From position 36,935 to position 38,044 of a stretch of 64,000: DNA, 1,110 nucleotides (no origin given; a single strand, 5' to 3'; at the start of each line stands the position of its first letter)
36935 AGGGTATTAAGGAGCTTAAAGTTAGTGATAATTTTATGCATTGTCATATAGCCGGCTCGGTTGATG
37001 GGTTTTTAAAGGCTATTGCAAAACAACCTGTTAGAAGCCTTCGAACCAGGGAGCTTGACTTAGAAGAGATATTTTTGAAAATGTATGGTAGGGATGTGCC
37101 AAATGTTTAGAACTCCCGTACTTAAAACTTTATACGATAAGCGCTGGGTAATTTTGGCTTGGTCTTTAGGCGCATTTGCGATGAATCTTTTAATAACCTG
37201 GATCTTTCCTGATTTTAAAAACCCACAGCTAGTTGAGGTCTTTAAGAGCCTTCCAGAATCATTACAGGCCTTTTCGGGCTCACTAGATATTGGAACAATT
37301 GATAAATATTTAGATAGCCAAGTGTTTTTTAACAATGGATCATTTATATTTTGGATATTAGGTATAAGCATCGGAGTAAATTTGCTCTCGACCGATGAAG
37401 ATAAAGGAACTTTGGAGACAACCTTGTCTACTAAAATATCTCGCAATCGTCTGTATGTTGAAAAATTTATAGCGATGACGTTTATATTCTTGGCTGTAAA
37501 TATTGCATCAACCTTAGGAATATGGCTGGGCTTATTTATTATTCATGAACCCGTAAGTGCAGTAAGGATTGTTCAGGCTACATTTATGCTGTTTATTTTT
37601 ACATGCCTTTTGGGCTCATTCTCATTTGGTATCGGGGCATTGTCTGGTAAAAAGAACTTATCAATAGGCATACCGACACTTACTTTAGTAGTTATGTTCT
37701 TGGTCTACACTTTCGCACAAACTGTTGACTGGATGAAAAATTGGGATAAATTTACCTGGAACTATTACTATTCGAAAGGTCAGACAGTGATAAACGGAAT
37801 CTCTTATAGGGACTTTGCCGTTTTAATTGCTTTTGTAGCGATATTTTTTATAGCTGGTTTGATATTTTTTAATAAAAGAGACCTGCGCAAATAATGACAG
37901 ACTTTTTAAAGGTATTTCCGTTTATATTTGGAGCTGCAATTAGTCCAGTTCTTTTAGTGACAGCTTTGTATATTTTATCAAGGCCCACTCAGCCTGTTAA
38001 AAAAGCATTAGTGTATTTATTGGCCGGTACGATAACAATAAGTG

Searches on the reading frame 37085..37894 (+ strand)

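Call 53: search_protein_families(library=pfam, proteins=[window:37085-37894:+], max_evalue=0.01)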
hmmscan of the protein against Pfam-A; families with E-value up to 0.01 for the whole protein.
window:37085-37894:+ (269 aa): 3 families
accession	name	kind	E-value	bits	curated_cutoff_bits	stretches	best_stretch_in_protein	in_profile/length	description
PF12679.13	ABC2_membrane_2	-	4.6e-12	46.2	27.2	1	20-267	15-283/283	ABC-2 family transporter protein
PF01061.29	ABC2_membrane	-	1.2e-05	25.3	26.9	1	60-230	30-197/211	ABC-2 type transporter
PF13346.12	ABC2_membrane_5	-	0.0029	17.6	25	0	85-227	39-168/205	ABC-2 family transporter protein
